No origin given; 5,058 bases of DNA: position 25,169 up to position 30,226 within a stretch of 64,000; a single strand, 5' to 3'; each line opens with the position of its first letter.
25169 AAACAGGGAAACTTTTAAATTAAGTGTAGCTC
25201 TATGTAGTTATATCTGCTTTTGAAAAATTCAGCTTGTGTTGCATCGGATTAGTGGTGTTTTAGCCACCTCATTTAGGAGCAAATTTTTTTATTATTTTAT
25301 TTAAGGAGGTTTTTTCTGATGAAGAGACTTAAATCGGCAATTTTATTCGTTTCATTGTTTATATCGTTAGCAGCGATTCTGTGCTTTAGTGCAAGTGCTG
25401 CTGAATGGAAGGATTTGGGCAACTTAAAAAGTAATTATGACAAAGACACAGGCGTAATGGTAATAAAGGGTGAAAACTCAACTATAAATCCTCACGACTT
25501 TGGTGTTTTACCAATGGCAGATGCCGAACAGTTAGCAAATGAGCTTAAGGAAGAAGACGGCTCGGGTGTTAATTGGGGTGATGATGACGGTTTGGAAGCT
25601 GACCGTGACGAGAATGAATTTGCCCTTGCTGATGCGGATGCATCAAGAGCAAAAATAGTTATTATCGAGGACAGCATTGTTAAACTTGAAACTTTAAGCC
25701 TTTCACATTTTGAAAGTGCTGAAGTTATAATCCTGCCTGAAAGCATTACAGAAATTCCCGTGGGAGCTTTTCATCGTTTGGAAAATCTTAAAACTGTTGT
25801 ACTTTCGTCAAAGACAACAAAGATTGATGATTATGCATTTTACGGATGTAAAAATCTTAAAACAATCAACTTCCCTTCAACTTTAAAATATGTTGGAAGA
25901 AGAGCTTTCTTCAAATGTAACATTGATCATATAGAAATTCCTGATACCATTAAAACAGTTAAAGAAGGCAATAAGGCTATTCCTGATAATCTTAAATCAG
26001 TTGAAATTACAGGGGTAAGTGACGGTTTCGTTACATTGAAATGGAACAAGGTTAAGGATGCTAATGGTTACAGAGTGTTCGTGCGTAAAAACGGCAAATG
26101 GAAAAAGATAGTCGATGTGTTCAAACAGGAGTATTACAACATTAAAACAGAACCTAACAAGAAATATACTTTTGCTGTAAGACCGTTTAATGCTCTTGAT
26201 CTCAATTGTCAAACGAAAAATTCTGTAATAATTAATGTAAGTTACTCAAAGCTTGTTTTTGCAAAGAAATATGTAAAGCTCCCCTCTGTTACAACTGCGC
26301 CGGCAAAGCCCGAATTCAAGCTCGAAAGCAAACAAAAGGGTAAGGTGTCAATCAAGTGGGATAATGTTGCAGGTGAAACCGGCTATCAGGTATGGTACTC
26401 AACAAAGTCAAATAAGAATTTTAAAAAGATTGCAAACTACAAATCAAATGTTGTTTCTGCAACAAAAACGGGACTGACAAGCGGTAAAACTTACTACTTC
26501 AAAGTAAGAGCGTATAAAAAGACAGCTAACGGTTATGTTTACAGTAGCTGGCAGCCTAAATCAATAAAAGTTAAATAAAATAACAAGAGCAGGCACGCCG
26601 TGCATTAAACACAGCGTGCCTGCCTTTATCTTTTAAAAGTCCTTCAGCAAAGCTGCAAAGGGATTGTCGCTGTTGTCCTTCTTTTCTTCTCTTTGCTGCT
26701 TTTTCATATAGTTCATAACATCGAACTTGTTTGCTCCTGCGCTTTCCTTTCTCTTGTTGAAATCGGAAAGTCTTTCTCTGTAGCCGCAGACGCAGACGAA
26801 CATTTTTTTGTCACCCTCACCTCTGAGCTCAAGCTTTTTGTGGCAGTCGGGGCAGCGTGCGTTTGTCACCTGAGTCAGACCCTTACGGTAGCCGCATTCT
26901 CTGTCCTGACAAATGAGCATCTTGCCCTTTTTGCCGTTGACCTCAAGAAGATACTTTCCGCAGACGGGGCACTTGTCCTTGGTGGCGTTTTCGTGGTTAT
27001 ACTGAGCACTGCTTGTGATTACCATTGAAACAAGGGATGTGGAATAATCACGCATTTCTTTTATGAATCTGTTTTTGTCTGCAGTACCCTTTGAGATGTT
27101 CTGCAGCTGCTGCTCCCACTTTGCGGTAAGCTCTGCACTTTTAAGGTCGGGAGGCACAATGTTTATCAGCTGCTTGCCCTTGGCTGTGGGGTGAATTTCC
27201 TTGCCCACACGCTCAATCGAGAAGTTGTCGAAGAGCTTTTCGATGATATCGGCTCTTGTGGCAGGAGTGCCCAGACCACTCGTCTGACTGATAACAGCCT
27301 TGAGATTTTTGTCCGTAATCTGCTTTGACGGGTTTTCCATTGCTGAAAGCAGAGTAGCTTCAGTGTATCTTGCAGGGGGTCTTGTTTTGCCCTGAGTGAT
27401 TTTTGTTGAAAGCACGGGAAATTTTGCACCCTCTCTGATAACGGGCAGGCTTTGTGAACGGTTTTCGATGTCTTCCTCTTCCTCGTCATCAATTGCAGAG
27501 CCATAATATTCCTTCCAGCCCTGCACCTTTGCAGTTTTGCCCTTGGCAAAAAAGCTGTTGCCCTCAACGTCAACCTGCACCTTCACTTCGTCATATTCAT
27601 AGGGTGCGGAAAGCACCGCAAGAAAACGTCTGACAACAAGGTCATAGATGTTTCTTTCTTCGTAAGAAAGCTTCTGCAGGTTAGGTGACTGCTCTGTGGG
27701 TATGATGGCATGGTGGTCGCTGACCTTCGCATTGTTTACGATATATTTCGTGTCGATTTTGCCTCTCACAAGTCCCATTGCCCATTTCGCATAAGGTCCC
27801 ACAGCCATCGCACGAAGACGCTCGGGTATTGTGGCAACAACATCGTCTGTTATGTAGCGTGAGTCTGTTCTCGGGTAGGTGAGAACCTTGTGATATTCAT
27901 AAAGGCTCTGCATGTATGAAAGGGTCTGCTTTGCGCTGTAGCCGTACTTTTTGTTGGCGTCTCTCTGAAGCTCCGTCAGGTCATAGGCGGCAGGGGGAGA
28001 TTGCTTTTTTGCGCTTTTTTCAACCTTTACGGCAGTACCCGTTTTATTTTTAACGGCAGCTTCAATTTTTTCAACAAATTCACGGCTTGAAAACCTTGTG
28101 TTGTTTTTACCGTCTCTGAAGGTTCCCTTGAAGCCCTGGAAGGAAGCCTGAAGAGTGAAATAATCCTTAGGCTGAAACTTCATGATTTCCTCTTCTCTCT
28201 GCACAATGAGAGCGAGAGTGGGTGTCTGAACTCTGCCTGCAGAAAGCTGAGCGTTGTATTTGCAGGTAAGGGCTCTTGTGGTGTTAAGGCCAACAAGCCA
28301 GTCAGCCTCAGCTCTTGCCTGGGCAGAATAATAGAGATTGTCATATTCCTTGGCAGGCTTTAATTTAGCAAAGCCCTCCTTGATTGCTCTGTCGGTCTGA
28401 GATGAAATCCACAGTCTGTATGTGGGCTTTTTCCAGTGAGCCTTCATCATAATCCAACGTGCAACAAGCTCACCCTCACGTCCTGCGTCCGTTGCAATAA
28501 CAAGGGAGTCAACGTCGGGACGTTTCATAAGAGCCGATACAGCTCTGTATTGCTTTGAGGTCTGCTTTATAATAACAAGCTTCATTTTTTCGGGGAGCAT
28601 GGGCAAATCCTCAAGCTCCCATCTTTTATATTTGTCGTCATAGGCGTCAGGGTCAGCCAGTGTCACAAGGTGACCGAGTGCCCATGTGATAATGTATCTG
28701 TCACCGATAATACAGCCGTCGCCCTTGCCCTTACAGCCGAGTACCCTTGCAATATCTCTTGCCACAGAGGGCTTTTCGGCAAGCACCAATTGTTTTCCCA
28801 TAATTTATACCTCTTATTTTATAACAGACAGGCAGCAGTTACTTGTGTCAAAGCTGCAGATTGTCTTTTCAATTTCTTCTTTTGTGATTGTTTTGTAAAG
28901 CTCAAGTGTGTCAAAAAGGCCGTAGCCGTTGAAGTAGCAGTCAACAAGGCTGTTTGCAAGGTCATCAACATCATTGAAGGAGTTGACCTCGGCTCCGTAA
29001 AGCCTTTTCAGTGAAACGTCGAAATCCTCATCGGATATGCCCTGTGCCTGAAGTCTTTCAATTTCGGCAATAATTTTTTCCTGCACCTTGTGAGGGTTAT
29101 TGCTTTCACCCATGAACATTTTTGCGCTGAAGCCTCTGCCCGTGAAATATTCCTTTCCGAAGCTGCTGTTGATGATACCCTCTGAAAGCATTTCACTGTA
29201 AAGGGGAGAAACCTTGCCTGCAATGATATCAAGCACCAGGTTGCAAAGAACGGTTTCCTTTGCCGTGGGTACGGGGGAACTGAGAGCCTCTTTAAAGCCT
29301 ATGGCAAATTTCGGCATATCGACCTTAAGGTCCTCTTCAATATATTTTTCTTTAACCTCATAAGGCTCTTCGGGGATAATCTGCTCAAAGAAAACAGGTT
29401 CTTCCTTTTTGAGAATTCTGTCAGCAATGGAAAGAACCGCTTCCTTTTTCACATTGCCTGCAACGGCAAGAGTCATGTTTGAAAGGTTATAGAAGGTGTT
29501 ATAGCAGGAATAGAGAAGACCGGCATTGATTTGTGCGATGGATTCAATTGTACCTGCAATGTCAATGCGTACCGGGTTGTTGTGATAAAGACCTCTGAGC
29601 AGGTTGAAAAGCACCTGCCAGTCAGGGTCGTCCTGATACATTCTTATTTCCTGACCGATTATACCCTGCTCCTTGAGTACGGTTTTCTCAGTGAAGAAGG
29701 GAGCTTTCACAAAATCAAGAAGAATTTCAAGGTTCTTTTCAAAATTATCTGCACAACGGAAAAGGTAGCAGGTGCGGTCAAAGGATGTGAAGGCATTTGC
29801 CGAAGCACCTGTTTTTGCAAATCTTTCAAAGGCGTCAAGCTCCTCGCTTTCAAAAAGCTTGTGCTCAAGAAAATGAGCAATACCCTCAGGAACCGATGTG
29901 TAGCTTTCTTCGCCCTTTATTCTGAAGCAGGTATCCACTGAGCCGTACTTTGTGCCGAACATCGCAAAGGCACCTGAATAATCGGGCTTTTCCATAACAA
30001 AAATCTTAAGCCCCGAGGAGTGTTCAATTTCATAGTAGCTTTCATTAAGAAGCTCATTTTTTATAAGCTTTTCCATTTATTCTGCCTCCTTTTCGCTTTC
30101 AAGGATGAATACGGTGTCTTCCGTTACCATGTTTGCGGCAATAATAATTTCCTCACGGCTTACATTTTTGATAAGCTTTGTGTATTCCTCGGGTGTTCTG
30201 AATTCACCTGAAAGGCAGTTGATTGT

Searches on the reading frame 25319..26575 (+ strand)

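Call 64: search_protein_families(library=pfam, proteins=[window:25319-26575:+], max_evalue=0.00001)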
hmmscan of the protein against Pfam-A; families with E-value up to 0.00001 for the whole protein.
window:25319-26575:+ (419 aa): 2 families
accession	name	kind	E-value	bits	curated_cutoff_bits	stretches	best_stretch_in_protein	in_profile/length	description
PF13306.12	LRR_5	-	7.8e-22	78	27.7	1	113-216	15-117/127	BspA type Leucine rich repeat region (6 copies)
PF00041.27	fn3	-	5.1e-07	30.2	25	0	333-405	6-75/84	Fibronectin type III domain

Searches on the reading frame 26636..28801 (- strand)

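Call 64: search_protein_families(library=pfam, proteins=[window:26636-28801:-], max_evalue=0.00001)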
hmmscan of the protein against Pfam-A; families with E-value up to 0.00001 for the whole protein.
window:26636-28801:- (722 aa): 2 families
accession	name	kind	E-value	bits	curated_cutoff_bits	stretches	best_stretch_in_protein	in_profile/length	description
PF01131.25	Topoisom_bac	-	9.4e-123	410.7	35.1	1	152-580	2-410/411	DNA topoisomerase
PF01751.28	Toprim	-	3e-09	37.4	23.1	1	4-133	1-94/96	Toprim domain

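Call 66: search_protein_families(library=padloc, proteins=[window:26636-28801:-], max_evalue=0.00001)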
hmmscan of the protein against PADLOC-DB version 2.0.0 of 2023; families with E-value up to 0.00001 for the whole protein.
window:26636-28801:- (722 aa): 1 family
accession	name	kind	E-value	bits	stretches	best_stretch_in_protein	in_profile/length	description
PDLC02865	DpdF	-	3.4e-132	440.5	2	6-397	28-442/1499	DpdF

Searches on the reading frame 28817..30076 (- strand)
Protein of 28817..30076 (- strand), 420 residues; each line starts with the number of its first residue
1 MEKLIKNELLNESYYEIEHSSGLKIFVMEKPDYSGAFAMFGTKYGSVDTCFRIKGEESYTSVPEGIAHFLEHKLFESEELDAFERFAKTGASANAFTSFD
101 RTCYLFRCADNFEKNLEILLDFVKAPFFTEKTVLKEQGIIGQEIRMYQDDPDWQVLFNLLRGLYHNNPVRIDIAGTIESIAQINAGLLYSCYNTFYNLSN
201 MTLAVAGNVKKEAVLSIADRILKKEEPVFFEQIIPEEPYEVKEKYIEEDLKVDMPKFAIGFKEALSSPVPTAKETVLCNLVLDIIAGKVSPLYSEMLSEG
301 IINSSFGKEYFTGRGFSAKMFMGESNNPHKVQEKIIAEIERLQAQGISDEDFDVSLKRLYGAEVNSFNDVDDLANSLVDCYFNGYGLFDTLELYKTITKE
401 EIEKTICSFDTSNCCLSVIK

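Call 64: search_protein_families(library=pfam, proteins=[window:28817-30076:-], max_evalue=0.00001)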
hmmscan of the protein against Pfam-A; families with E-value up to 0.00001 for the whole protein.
window:28817-30076:- (420 aa): 2 families
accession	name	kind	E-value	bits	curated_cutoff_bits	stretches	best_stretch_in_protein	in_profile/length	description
PF05193.26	Peptidase_M16_C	-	4.6e-18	66.2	23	1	183-356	2-178/181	Peptidase M16 inactive domain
PF00675.25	Peptidase_M16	-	5.2e-17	62.6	22.3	1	64-176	31-148/149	Insulinase (Peptidase family M16)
